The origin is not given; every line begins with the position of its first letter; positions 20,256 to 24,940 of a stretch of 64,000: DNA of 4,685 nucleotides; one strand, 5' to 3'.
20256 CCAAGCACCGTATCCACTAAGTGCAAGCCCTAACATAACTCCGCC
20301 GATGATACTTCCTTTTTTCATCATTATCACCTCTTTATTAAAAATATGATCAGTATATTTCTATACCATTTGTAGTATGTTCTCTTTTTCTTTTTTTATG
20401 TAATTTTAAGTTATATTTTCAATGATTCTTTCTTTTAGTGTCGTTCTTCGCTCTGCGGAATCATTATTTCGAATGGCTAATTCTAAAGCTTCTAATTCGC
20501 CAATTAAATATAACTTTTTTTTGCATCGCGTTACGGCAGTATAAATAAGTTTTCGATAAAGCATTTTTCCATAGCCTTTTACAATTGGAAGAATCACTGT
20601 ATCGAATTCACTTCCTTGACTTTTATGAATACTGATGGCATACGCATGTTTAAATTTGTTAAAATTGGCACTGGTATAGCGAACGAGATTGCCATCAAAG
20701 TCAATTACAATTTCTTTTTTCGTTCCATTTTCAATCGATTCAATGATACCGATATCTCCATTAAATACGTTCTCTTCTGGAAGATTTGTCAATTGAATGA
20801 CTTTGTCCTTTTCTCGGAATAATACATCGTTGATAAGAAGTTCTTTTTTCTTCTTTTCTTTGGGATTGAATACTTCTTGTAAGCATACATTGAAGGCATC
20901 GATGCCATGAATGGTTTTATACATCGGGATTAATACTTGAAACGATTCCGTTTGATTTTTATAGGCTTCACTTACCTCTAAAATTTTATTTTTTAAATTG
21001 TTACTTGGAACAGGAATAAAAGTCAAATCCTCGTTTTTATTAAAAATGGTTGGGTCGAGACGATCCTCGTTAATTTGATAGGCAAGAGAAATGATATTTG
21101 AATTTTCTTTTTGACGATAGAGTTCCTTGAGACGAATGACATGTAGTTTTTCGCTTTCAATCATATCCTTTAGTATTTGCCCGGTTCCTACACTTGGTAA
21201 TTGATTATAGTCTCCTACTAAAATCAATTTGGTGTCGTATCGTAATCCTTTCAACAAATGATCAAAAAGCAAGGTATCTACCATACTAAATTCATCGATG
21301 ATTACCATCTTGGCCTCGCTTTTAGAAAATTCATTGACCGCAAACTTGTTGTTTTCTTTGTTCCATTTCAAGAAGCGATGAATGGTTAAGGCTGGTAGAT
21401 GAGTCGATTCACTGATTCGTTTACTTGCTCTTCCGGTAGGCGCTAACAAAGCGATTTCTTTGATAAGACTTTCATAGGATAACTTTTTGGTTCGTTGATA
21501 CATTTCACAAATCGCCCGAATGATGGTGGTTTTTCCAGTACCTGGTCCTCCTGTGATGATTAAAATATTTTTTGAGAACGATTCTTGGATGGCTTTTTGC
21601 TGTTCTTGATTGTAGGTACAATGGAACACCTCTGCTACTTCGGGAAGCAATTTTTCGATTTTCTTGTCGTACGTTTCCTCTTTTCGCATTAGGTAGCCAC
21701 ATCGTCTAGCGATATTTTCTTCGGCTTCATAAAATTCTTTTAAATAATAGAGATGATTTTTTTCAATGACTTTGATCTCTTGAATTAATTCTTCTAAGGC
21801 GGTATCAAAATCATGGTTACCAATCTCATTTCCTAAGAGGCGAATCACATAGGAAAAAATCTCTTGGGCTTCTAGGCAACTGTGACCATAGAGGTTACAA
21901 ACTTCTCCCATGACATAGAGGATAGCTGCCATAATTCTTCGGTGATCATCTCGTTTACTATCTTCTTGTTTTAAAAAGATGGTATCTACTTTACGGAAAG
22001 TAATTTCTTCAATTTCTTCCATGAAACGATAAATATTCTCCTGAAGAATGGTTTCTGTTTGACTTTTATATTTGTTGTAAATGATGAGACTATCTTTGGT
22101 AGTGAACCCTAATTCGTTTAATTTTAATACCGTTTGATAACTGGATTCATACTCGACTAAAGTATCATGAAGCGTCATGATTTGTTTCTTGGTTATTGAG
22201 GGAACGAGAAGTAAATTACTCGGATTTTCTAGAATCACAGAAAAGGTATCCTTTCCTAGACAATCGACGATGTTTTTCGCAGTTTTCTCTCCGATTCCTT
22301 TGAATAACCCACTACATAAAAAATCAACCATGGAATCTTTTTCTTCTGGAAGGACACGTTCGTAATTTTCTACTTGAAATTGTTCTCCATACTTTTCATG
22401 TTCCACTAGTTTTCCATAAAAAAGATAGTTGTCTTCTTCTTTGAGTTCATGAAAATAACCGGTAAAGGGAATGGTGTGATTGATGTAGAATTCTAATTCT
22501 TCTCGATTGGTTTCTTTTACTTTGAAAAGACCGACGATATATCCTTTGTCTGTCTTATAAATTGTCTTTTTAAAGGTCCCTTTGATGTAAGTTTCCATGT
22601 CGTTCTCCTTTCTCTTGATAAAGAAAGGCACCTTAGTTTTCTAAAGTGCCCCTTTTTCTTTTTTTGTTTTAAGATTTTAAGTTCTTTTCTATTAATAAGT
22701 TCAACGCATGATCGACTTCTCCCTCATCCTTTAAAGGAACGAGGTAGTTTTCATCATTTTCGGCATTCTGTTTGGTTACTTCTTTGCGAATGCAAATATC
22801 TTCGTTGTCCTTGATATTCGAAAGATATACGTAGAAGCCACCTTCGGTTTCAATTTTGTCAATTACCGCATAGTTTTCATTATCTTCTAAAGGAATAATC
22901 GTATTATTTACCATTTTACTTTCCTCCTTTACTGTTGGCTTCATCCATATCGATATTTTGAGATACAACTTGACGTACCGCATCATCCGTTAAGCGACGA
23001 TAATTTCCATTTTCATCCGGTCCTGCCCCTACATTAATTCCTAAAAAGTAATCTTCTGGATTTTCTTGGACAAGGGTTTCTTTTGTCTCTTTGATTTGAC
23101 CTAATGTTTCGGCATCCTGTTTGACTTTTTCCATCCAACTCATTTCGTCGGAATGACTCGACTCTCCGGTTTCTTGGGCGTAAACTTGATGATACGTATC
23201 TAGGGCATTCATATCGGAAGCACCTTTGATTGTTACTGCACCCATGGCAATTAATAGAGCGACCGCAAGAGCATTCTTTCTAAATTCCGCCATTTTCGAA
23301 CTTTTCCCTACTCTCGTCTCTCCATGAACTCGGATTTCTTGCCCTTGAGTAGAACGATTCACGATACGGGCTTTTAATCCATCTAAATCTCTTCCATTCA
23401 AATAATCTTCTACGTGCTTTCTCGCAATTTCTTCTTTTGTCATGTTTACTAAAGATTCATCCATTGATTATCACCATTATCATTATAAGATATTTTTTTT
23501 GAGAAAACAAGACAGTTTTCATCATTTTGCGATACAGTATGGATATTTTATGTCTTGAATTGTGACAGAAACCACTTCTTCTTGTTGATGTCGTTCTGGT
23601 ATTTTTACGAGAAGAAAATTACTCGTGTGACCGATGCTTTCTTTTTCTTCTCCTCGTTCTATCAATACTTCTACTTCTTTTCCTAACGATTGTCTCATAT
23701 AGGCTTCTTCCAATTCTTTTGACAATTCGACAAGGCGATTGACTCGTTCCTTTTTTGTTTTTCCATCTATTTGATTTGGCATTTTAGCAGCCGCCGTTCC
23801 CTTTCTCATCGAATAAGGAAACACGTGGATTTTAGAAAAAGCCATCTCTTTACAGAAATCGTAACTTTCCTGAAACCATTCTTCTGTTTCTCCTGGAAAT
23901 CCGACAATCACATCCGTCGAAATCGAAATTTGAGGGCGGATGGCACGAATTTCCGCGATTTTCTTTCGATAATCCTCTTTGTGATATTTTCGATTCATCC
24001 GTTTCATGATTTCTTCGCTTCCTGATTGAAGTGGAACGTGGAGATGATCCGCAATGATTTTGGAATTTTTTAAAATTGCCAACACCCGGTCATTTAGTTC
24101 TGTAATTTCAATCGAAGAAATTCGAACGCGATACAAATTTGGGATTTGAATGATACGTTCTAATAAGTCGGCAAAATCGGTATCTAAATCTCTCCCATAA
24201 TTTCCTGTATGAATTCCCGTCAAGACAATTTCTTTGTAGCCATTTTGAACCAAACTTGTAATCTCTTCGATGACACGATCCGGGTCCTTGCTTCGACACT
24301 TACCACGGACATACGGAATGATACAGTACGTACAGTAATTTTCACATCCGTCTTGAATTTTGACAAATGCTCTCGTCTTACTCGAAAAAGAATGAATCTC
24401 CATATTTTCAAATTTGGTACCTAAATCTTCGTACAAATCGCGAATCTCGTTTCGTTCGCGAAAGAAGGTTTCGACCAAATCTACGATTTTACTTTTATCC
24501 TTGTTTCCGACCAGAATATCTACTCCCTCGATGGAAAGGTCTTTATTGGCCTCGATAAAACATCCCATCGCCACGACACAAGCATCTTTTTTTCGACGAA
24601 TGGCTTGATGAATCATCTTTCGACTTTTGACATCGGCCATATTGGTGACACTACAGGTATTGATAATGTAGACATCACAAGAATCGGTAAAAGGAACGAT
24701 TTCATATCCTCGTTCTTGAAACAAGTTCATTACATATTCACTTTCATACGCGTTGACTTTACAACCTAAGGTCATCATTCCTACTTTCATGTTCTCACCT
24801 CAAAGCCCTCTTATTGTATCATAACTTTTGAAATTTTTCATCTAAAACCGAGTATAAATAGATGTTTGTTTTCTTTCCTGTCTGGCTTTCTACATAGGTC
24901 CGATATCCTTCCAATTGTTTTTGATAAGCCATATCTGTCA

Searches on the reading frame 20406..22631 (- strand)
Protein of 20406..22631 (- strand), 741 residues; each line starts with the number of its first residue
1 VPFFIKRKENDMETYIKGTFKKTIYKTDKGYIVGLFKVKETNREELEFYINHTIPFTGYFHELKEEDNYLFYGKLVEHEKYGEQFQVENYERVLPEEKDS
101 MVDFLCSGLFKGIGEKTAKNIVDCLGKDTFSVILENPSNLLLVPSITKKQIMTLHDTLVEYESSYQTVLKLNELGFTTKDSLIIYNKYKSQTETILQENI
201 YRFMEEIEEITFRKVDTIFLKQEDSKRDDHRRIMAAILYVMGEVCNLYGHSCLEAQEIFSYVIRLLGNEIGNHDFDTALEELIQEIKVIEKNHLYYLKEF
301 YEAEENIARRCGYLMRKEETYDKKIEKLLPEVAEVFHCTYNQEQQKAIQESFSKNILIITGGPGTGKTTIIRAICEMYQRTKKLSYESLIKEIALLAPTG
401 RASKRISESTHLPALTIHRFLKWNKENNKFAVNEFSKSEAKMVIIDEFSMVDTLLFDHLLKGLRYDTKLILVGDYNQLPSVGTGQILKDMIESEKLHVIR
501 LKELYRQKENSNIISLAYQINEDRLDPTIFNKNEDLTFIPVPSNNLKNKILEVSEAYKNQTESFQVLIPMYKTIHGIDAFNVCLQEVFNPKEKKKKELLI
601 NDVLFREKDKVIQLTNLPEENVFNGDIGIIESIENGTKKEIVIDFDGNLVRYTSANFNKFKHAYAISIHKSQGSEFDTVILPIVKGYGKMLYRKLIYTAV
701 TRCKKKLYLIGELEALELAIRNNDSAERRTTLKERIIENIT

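Call 25: search_protein_families(library=pfam, proteins=[window:20406-22631:-], max_evalue=0.0001)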
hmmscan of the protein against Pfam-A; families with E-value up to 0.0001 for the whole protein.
window:20406-22631:- (741 aa): 12 families
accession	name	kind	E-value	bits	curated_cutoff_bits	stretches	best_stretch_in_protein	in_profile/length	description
PF13245.12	AAA_19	-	1.6e-42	145.3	25.1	1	344-482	1-133/134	AAA domain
PF13604.12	AAA_30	-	5.4e-41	140.9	27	1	340-526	2-174/191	AAA domain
PF14490.11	HHH_RecD2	-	2.8e-21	75.7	27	1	162-252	3-92/92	ATP-dependent RecD2 DNA helicase HHH domain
PF18335.7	SH3_13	-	1.6e-19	69.8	41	1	581-645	2-65/65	ATP-dependent RecD-like DNA helicase SH3 domain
PF13538.12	UvrD_C_2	-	7.8e-19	67.7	27.4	1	662-710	1-52/52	UvrD-like helicase C-terminal domain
PF23139.1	OB_YrrC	-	8.9e-17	61.2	27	1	14-95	2-76/76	ATP-dependent DNA helicase YrrC, OB-fold domain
PF01443.25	Viral_helicase1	-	4.3e-11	43.5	21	1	358-518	2-138/228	Viral superfamily 1 RNA helicase core domain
PF13086.12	AAA_11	-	7.3e-11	42.8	27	1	340-379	2-42/257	AAA domain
PF13401.12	AAA_22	-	6.3e-06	27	27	1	353-475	4-124/130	AAA domain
PF24883.2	NPHP3_N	-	4.5e-05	24.1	24.8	0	343-383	11-51/164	Nephrocystin 3, N-terminal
PF00004.35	AAA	-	5.6e-05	24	21.2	0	358-420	2-38/131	ATPase family associated with various cellular activities (AAA)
PF20720.3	nSTAND3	-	6.1e-05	23.2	27.2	1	343-381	6-44/155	Novel STAND NTPase 3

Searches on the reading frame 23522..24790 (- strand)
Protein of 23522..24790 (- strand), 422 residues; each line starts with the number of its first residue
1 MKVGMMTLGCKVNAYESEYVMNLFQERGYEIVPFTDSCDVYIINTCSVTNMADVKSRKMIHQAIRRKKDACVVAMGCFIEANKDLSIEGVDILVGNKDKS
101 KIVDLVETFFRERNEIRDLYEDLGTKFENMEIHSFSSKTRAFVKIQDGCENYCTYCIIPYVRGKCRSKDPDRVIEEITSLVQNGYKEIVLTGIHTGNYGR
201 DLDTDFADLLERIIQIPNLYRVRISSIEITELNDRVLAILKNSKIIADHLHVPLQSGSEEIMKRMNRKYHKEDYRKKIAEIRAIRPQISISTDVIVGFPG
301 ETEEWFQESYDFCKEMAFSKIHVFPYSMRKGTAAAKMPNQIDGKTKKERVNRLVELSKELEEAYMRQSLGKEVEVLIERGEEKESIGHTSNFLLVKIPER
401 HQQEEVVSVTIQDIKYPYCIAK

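Call 25: search_protein_families(library=pfam, proteins=[window:23522-24790:-], max_evalue=0.0001)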
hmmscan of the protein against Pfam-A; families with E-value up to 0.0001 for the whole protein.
window:23522-24790:- (422 aa): 2 families
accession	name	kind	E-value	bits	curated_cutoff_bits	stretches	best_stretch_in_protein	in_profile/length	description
PF04055.27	Radical_SAM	-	1.2e-27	97.6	29.5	1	144-313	2-166/166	Radical SAM superfamily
PF00919.26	UPF0004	-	1.8e-22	79.6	27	1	2-84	1-84/98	Uncharacterized protein family UPF0004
